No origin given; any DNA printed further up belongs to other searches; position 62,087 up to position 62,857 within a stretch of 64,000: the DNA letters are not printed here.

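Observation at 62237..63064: Two adjacent paralogous small coiled-coil proteins, one with seven perfect-phase RFEAIDR heptads (21-nt DNA tandem repeat)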

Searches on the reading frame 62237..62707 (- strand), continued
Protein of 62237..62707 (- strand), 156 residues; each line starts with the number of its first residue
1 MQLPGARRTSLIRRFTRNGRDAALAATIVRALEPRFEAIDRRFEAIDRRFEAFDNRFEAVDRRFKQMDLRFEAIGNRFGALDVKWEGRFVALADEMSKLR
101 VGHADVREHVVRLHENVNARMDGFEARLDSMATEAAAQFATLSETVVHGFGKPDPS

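Call 16: search_protein_families(library=padloc, proteins=[window:62237-62677:-, L001:6540-7295:+, P0006, L001:5578-5934:+], max_evalue=1)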
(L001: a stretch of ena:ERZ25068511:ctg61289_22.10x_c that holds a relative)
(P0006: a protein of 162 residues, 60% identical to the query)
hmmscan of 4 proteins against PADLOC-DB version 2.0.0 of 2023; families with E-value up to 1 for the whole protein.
window:62237-62677:- (146 aa): 0 families

L001:6540-7295:+ (251 aa): 152 families (the best 25 are shown)
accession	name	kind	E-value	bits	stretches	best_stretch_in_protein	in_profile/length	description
PDLC04611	PDC-M38A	-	5e-64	215.2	2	61-251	186-383/383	-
PDLC02336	AbiLi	-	8.2e-38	128.8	2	69-251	168-340/340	AbiLi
PDLC04610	PDC-M38A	-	1.1e-34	118.3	2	78-251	192-362/362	-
PDLC04607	PDC-M38A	-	1.2e-30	104.5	2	88-217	556-681/715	-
PDLC04608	PDC-M38A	-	9.6e-30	102.5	2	133-209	246-322/367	-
PDLC02980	AriA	-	1.3e-25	89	2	109-200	208-300/304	-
PDLC04609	PDC-M38A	-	5.7e-19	66.6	2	131-214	248-331/371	-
PDLC04178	HEC-01A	-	7.3e-19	66.1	2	88-203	215-331/399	-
PDLC04168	GajA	-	5.7e-17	59.6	2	133-204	251-323/570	-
PDLC02979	AriA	-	3e-16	58.2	2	130-203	291-373/373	-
PDLC04135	mad3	-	3e-15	54.6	2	13-52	4-43/374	mads_3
PDLC04182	HEC-01A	-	3.6e-15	53.8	2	120-204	265-352/406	-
PDLC04541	PDC-M25A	-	4.9e-15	53.5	2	91-199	205-306/380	-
PDLC04392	PDC-M07A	-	5.1e-15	53.4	2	124-199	271-347/432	-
PDLC04393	PDC-M07A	-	5.8e-15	53.2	2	132-199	281-349/435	-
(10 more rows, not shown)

P0006 (162 aa): 5 families
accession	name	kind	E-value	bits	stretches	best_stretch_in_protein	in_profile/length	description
PDLC00509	JetC1|JetC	-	0.00046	16.4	1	16-141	332-457/1158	DUF3584 domain; MukB-like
PDLC00451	JetA1|JetA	-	0.0075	13.2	1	39-132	241-332/456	DUF5716 domain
PDLC00006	DruC1|DruC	-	0.012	12.1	1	42-129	153-236/626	Unknown function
PDLC02723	PbeC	-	0.034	10.6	1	21-98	402-479/618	PbeC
PDLC02890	DpdH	-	0.1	10.7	0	51-76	18-43/127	DpdH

L001:5578-5934:+ (118 aa): 0 families

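Call 17: search_protein_families(library=phrogs, proteins=[window:62237-62677:-, L001:6540-7295:+, P0006, L001:5578-5934:+], max_evalue=1)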
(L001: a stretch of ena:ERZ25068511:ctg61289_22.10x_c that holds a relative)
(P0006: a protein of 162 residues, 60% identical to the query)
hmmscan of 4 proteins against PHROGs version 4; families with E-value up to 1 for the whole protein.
window:62237-62677:- (146 aa): 18 families
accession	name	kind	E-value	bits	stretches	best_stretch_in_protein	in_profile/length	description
phrog_6701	-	unknown function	2.4e-07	31.6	1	23-80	70-130/169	-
phrog_12015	-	unknown function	3e-07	31.2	1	21-77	95-151/165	-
phrog_5553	-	unknown function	0.00027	22.2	1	21-74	11-64/114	-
phrog_1103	-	unknown function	0.0038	18.3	0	101-126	18-43/80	-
phrog_30105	-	unknown function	0.011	15.9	1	25-105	10-90/307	-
phrog_20262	-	unknown function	0.034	15.3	1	29-88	52-108/146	-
phrog_38561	-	unknown function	0.041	14.8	0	8-50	35-77/89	-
phrog_5211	-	unknown function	0.046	15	0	82-134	13-68/112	-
phrog_1863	-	unknown function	0.051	14.5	1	9-66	36-93/97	-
phrog_32712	-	unknown function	0.07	14.8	0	27-53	25-50/94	-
phrog_15851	-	unknown function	0.075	14.5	1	21-60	48-84/117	-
phrog_15795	-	unknown function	0.079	14.2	0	96-123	24-51/86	-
phrog_31408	-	unknown function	0.14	13.4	0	19-67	14-62/104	-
phrog_11953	-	DNA, RNA and nucleotide metabolism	0.21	12.4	0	41-107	10-76/154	exonuclease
phrog_18362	-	unknown function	0.22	12.8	0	83-117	33-67/119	-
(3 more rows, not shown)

L001:6540-7295:+ (251 aa): 25 families
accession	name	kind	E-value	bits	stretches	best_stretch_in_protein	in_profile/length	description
phrog_3940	-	unknown function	3.7e-18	66.6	2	155-204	251-300/537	-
phrog_4747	-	unknown function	5.3e-17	63.1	2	13-53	5-44/610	-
phrog_8323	-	unknown function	9.7e-11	41.9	2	14-51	54-91/623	-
phrog_9802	-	unknown function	1.4e-10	41.8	2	154-203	281-328/438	-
phrog_7507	-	unknown function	3.1e-08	34.4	2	14-50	7-43/483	-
phrog_5836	-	unknown function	1.4e-06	27.6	2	128-200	274-347/1071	-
phrog_1499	-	unknown function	1.6e-05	25.4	1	10-52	4-46/427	-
phrog_293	-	moron, auxiliary metabolic gene and host takeover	2.9e-05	23.2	2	31-50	163-182/1058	ABC transporter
phrog_77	-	DNA, RNA and nucleotide metabolism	5.8e-05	22.8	1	14-51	301-340/967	SbcC-like subunit of palindrome specific endonuclease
phrog_14430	-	unknown function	0.00021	21.6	1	159-226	339-407/444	-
phrog_25363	-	unknown function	0.0023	19.1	1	11-51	7-47/77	-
phrog_25246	-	moron, auxiliary metabolic gene and host takeover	0.0057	16.2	1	135-203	257-324/616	ABC transporter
phrog_10445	-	unknown function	0.0077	16.5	1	10-51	4-44/296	-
phrog_168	-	DNA, RNA and nucleotide metabolism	0.0097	16.6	0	32-51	44-62/314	clamp loader of DNA polymerase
phrog_8066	-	unknown function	0.012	15.5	0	147-203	373-429/522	-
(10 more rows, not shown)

P0006 (162 aa): 21 families
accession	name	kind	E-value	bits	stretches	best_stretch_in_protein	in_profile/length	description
phrog_6701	-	unknown function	4.4e-09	37.3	2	23-89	69-134/169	-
phrog_12015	-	unknown function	1.9e-08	35.1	1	23-86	96-155/165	-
phrog_5553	-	unknown function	1.5e-05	26.2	1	28-76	24-68/114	-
phrog_15851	-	unknown function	4.6e-05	24.8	1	29-64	48-83/117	-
phrog_5875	-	unknown function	0.00043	21.3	1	63-92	95-124/176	-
phrog_11953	-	DNA, RNA and nucleotide metabolism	0.00052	20.8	1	55-124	12-81/154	exonuclease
phrog_10030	-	tail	0.0019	16.5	1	23-91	1258-1324/2105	tail length tape measure protein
phrog_18362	-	unknown function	0.016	16.5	0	19-64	38-84/119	-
phrog_28204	-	unknown function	0.016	16.5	0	113-150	34-71/95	-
phrog_1103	-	unknown function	0.027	15.5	0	116-142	21-47/80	-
phrog_937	-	other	0.037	15.4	1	79-144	19-87/115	hemolysin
phrog_21617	-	unknown function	0.059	14.8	0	15-64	35-82/119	-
phrog_73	-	head and packaging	0.081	13.6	0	42-107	180-234/287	head scaffolding protein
phrog_3550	-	unknown function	0.15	13.4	0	20-69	4-51/79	-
phrog_33561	-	unknown function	0.17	13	1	50-112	37-101/139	-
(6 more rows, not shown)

L001:5578-5934:+ (118 aa): 2 families
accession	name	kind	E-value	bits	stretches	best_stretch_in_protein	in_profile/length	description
phrog_18331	-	unknown function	0.3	11.8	1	16-56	143-182/205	-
phrog_30667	-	unknown function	0.3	11.5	1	22-86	182-249/285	-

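Call 19: find_encoding_contigs(protein=P0018, flank=6000, max_places=2)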
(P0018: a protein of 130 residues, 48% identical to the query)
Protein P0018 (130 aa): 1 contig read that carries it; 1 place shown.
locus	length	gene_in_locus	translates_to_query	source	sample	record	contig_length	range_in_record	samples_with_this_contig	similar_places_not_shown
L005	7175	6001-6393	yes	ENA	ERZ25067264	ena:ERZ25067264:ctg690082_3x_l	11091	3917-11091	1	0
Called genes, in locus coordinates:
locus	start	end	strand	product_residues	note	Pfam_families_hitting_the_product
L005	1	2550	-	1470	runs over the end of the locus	PF02368:Big_2 (faint), PF05345:He_PIG (faint), PF17963:Big_9 (weak)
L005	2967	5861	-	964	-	PF00005:ABC_tran (faint), PF02463:SMC_N (faint), PF13191:AAA_16 (faint), PF13555:AAA_29 (faint), PF20703:nSTAND1 (faint), PF13304:AAA_21 (faint), PF17760:UvrA_inter, PF17755:UvrA_DNA-bind, +2 more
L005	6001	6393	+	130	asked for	-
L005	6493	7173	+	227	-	?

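Call 20: find_encoding_contigs(protein=P0010, flank=6000, max_places=2)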
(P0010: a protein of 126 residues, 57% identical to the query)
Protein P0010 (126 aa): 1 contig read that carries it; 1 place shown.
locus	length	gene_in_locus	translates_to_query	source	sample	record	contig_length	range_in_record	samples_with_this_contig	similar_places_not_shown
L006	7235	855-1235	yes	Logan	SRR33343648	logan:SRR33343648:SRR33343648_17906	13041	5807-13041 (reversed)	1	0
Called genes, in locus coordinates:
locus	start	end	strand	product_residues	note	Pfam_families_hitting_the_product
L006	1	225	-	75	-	?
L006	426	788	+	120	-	-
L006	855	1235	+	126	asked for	-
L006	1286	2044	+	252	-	PF02463:SMC_N (faint), PF11398:DUF2813 (faint), PF13476:AAA_23, PF13555:AAA_29 (weak), PF13304:AAA_21 (weak), PF13175:AAA_15, PF13304:AAA_21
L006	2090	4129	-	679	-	PF00801:PKD (faint), PF02368:Big_2 (faint), PF05345:He_PIG (faint), PF17803:Cadherin_4 (faint), PF17892:Cadherin_5 (faint), PF17963:Big_9 (weak), PF17963:Big_9 (weak), PF01457:Peptidase_M8, +1 more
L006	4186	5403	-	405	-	PF00474:SSF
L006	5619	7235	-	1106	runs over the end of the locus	PF00933:Glyco_hydro_3, PF00144:Beta-lactamase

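Call 23: find_related_loci(query=P0006, collection=genome_contigs, flank=6000)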
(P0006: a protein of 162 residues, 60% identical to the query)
Query P0006 (162 aa) in genome_contigs; peptide patterns used: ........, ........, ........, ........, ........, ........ (x = any residue, [..] = any of these).
81 stretches matched a pattern; 4 encode a relative of the query (tblastn E <= 1e-3); 4 distinct loci.
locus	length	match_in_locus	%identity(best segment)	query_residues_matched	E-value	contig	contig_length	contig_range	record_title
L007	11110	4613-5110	88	1-162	1e-87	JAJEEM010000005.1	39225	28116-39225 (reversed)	MAG: Gemmatimonadetes bacterium isolate p16x34bins.34 k141_886341, whole genome shotgun sequence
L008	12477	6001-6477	87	1-162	3e-82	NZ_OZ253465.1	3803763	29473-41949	MAG: Candidatus Palauibacter sp. isolate 5c81fbdf-9277-4adf-92a3-ac9ea19f79ba chromosome 1, complete sequence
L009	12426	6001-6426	68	1-160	4e-65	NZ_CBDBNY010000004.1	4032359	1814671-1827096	MAG: Candidatus Palauibacter sp. isolate 9c20def5-05d6-4f68-ae38-90b01f08d4a3 contig_3, whole genome shotgun sequence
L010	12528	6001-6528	76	1-162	1e-74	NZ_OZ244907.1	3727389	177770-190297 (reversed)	MAG: Candidatus Palauibacter sp. isolate c5de0401-b7dc-4d82-98b5-efbda7d568cc chromosome 1, complete sequence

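Call 29: search_solved_structures(query=window:62237-62677:-, max_evalue=10, show_alignments=3)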
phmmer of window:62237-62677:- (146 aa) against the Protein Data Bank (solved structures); distinct sequences matched with E-value up to 10: 52.
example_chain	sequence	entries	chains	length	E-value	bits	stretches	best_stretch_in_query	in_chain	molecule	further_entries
5vte_A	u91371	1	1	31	0.02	18.1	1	26-52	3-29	de novo peptide 1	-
9som_A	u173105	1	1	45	0.15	15.3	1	19-51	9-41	Designed coiled coil with two distinct Terbium sites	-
8puz_A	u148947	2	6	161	0.19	14.9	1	16-61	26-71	Tropomyosin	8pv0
9ff9_A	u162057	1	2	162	0.19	14.9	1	17-61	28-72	Tropomyosin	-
9tlr_A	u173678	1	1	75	0.24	14.6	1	17-66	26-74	Sc-apCC-2-BCL-xL-11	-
6egn_A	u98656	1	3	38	0.5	13.6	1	21-51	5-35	Hg(II)(GRAND CoilSerL16CL19(DLE))3-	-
6v5j_A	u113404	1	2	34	0.53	13.5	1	19-76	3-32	Coiled-coil Trimer with Glu:Leu:Ala Triad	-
6egl_A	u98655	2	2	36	0.54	13.4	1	21-50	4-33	Apo-(GRAND CoilSerL12(DLE)L16C)3 | Apo-(GRAND CoilSerL16CL19(DLE))3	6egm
5kb0_A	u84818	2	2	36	0.74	13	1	21-50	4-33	Pb(II)Zn(II)(GRAND Coil Ser-L16CL30H)3+ | Hg(II)Zn(II)(GRAND Coil Ser-L16CL30H)3+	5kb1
5e32_B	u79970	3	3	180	0.84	12.8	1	27-73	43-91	Hemagglutinin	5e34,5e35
9ebc_B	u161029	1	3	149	0.93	12.7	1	27-73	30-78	Hemagglutinin HA2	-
4kth_B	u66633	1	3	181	0.96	12.7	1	27-86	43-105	Hemagglutinin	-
7p3h_A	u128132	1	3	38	1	12.6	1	34-64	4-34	Peptide HC02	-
7n2y_A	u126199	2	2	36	1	12.5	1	21-50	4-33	Apo-(GRAND CoilSerL16CL23C)3 | Pb(II)2-(GRAND CoilSerL16CL23C)3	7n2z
2ibx_B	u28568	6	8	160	1.1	12.5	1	28-73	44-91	Hemagglutinin | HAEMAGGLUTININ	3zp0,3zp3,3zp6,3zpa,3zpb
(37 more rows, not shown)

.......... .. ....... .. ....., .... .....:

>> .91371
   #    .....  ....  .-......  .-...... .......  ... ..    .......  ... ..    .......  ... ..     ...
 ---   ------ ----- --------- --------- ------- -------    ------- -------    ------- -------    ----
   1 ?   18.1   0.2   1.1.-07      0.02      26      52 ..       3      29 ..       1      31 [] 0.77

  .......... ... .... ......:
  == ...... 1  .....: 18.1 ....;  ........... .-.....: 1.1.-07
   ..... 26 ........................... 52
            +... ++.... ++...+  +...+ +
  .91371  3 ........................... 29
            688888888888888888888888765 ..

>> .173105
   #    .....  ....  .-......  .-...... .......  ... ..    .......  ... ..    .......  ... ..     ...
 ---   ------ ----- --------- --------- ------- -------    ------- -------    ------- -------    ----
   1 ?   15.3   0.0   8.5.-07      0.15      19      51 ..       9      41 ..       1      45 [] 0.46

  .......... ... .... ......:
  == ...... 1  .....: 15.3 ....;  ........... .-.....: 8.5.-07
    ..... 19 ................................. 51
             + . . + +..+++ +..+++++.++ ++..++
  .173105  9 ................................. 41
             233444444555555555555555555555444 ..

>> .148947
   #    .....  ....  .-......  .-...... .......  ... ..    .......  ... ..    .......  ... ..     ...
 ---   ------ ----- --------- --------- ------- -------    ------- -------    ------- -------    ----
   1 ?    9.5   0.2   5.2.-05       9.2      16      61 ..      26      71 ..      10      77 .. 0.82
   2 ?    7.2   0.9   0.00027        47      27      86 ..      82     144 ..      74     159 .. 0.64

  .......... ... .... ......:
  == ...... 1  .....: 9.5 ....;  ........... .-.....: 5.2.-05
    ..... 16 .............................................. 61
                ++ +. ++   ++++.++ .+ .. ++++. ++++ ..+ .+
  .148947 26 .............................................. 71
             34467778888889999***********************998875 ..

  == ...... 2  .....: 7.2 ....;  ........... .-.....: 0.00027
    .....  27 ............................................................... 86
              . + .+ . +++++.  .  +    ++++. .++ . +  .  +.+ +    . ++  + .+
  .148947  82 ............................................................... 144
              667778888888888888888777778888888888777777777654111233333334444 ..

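Call 42: predict_structure(alignment_id=A3)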
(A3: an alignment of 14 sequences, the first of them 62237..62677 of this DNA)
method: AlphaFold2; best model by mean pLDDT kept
length: 146 residues; sequences in the alignment: 14
mean_pLDDT: 65.4   pTM: 0.29
mean pLDDT of the five models: 65.4, 63.6, 59.8, 51.1, 50.6
residues with pLDDT >= 90: 0; 70-90: 47; 50-70: 92; < 50: 7
segments of 3 or more residues with pLDDT < 50: 1-3, 139-141
pLDDT, mean of each block of 10 residues (from residue 1): 55 70 69 71 71 68 63 63 61 61 72 76 71 55 50
secondary structure, 60 per line:
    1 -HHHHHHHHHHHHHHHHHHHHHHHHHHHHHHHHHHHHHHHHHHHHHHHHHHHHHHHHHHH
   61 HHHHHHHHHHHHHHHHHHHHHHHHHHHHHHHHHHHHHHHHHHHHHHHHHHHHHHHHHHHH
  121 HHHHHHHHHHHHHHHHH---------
elements in order: H2-137

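Call 43: find_encoding_contigs(protein=P0034, flank=5000, max_places=2)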
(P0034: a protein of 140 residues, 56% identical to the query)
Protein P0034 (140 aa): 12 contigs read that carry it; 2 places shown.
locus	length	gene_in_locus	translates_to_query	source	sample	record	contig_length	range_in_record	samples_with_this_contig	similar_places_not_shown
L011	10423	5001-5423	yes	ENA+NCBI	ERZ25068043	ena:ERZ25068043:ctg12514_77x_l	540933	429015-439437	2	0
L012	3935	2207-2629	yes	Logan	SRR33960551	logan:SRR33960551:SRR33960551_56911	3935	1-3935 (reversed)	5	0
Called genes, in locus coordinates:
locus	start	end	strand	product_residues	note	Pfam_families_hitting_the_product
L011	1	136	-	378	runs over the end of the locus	PF13749:HATPase_c_4, PF21247:Fic-like_C (weak)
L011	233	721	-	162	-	PF03928:HbpS-like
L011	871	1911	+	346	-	-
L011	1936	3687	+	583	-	PF01011:PQQ, PF13360:PQQ_2, PF13570:Beta-prop_ACSF4 (weak)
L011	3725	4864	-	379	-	PF06441:EHN, PF00561:Abhydrolase_1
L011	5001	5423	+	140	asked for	PF10805:DUF2730 (faint), PF23991:DUF7310 (faint), PF27742:CTXL_M (faint)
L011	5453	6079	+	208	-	PF04955:HupE_UreJ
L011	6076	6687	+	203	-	PF04955:HupE_UreJ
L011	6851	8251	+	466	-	-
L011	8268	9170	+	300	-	-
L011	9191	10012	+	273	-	PF23441:SDR (weak), PF00106:adh_short, PF13561:adh_short_C2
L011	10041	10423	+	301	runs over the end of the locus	PF13145:Rotamase_2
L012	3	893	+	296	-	?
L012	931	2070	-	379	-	PF06441:EHN, PF00561:Abhydrolase_1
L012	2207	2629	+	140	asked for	PF10805:DUF2730 (faint), PF23991:DUF7310 (faint), PF27742:CTXL_M (faint)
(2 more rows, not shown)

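Call 44: find_encoding_contigs(protein=P0110, flank=5000, max_places=2)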
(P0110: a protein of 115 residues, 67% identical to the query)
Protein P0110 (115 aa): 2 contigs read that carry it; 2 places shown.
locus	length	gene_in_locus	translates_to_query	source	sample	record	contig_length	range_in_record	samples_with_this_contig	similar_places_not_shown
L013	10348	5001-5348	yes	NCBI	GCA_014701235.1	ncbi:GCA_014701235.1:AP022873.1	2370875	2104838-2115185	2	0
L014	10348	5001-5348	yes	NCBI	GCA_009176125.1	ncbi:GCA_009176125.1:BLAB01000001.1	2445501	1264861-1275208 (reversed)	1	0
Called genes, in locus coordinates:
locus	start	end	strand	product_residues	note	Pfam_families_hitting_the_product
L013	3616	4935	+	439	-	PF03721:UDPG_MGDP_dh_N, PF00984:UDPG_MGDP_dh, PF03720:UDPG_MGDP_dh_C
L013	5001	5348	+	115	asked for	PF27276:MJ0349 (faint)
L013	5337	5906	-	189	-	-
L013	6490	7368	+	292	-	-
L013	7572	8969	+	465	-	PF13609:Porin_4 (weak), PF13372:Alginate_exp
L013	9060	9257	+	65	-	-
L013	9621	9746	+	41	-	-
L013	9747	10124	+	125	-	-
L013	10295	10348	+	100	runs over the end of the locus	-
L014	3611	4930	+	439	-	PF03721:UDPG_MGDP_dh_N, PF00984:UDPG_MGDP_dh, PF03720:UDPG_MGDP_dh_C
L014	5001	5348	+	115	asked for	PF27276:MJ0349 (faint)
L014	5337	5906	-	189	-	-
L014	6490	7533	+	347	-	-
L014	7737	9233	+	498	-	PF13372:Alginate_exp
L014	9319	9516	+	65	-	-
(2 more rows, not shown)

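Call 45: find_encoding_contigs(protein=P0073, flank=5000, max_places=2)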
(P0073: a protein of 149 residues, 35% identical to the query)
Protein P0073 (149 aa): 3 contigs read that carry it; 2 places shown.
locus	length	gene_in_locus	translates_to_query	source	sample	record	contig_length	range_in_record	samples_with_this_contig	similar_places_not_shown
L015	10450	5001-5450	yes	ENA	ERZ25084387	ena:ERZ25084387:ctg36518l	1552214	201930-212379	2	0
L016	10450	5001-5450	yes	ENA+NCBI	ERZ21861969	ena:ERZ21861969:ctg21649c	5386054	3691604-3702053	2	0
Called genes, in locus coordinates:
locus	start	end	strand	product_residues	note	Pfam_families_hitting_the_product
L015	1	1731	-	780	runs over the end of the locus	PF04851:ResIII (weak), PF06733:DEAD_2, PF13307:Helicase_C_2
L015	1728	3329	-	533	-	PF21315:FAN1_HTH, PF08774:VRR_NUC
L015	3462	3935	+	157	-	-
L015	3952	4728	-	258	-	PF00378:ECH_1, PF16113:ECH_2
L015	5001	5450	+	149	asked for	PF10805:DUF2730 (faint), PF23991:DUF7310 (faint)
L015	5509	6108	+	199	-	-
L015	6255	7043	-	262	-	PF03328:HpcH_HpaI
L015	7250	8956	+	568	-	PF00501:AMP-binding, PF13193:AMP-binding_C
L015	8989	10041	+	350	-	PF00389:2-Hacid_dh, PF02826:2-Hacid_dh_C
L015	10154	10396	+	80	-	-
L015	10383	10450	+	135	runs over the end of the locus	PF01850:PIN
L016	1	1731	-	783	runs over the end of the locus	PF04851:ResIII (weak), PF06733:DEAD_2, PF13307:Helicase_C_2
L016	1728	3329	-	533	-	PF21315:FAN1_HTH, PF08774:VRR_NUC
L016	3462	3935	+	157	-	-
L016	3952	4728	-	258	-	PF00378:ECH_1, PF16113:ECH_2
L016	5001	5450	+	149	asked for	PF10805:DUF2730 (faint), PF23991:DUF7310 (faint)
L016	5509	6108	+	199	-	-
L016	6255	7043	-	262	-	PF03328:HpcH_HpaI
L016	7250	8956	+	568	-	PF00501:AMP-binding, PF13193:AMP-binding_C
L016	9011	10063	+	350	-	PF00389:2-Hacid_dh, PF02826:2-Hacid_dh_C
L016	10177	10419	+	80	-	PF04014:MazE_antitoxin (weak)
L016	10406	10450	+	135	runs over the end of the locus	PF01850:PIN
